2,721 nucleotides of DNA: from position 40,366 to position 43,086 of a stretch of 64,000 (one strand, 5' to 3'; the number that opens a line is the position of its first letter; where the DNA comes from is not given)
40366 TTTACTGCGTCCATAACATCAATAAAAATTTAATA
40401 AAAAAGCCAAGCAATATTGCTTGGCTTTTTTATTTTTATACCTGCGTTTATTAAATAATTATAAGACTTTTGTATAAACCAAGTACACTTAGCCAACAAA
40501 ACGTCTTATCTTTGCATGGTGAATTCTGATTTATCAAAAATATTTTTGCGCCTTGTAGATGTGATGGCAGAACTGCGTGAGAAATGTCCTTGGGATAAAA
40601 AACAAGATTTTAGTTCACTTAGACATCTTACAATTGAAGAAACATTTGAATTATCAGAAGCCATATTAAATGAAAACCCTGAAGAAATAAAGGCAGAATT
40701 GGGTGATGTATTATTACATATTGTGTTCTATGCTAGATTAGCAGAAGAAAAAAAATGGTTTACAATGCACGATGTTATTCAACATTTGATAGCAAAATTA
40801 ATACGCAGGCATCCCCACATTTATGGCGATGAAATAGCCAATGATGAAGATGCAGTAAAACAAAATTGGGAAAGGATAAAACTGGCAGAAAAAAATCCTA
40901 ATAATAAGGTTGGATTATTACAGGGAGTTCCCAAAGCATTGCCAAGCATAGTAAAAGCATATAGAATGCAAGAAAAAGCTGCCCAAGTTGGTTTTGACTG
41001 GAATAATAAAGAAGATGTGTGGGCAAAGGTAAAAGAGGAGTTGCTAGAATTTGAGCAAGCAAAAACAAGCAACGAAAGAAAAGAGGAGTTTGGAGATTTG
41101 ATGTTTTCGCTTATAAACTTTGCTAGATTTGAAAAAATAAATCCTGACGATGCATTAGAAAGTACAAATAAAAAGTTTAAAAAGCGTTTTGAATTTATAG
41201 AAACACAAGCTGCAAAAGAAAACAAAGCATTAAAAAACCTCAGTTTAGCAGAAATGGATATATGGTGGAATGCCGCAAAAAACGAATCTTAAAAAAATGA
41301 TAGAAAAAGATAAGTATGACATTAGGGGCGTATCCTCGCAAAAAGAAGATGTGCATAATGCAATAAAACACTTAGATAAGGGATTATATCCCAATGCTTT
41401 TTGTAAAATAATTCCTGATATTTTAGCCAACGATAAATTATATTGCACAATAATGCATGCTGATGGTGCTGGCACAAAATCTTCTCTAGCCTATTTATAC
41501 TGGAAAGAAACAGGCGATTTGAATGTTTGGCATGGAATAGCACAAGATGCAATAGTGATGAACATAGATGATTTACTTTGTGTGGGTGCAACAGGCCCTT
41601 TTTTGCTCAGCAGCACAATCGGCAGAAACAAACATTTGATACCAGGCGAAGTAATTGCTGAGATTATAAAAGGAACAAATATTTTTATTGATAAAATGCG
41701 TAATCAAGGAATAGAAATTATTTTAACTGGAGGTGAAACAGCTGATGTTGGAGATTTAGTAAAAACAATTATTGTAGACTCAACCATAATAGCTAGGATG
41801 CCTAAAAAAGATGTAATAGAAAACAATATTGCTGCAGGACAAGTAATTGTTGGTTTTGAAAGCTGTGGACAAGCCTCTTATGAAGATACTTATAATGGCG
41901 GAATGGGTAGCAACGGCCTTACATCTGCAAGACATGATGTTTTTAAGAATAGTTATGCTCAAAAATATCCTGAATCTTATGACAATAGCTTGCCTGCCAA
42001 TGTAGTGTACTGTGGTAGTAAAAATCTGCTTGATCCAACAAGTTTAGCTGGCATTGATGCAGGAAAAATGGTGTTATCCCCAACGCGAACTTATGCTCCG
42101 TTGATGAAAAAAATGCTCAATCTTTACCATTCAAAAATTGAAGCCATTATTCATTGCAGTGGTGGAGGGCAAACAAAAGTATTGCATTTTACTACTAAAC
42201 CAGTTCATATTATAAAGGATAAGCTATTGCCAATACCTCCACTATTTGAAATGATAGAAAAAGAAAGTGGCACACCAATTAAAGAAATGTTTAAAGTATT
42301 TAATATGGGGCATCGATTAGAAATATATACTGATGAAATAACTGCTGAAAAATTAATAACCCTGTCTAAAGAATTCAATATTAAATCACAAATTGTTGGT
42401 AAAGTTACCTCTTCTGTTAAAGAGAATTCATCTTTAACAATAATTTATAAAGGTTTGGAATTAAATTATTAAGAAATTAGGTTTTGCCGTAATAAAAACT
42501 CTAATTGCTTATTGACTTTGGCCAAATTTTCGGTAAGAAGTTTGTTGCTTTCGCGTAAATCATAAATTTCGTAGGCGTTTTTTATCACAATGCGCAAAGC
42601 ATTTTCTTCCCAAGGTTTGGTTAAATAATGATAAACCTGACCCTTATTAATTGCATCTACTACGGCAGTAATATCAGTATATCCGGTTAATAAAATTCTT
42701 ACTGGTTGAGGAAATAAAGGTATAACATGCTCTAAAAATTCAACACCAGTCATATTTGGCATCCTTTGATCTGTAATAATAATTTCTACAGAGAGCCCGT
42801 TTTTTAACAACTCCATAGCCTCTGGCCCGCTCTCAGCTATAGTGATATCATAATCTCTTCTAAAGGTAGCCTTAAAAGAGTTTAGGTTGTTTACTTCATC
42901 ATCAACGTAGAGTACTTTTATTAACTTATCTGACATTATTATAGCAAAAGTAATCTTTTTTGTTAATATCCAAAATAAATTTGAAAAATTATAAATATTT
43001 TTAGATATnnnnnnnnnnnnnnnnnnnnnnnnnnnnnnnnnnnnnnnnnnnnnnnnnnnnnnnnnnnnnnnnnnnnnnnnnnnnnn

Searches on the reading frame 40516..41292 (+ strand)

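Call 9: search_protein_families(library=pfam, proteins=[window:40516-41292:+], max_evalue=0.01)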
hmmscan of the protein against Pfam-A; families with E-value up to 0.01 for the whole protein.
window:40516-41292:+ (258 aa): 2 families
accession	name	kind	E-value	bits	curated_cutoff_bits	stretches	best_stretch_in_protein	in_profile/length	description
PF03819.22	MazG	-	2.2e-29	101.9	22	2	30-102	1-73/74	MazG nucleotide pyrophosphohydrolase domain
PF01503.22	PRA-PH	-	1.1e-06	29.4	21.3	0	165-219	25-84/86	Phosphoribosyl-ATP pyrophosphohydrolase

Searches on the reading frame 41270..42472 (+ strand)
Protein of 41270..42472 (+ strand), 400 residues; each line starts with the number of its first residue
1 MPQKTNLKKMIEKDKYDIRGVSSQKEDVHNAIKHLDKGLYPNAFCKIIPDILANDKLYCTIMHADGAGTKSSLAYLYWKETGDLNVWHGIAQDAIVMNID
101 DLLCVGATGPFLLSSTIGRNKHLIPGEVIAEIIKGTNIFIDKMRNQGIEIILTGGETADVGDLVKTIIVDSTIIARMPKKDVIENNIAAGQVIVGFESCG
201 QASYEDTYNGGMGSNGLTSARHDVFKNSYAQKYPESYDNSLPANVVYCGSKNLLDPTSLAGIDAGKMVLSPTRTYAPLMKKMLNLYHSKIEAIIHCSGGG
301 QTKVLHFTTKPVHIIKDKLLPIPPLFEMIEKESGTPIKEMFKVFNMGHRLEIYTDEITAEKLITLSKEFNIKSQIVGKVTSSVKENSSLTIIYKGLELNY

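Call 9: search_protein_families(library=pfam, proteins=[window:41270-42472:+], max_evalue=0.01)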
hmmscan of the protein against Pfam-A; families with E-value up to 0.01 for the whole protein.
window:41270-42472:+ (400 aa): 2 families
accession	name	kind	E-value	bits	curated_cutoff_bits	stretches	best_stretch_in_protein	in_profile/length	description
PF00586.29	AIRS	-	1.8e-11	44.9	24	1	58-176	13-111/112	AIR synthase related protein, N-terminal domain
PF02769.27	AIRS_C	-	2.3e-05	25.1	23.1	1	262-384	36-150/156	AIR synthase related protein, C-terminal domain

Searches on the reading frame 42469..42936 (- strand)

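Call 9: search_protein_families(library=pfam, proteins=[window:42469-42936:-], max_evalue=0.01)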
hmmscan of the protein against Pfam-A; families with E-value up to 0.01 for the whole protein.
window:42469-42936:- (155 aa): 2 families
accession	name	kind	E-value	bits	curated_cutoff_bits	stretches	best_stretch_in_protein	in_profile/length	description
PF00072.30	Response_reg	-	2.6e-17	63.4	30.2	1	8-118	1-110/111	Response regulator receiver domain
PF23198.2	PDE8A_N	-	0.0015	18.9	29.6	1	19-66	24-71/147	PDE8A-like, N-terminal domain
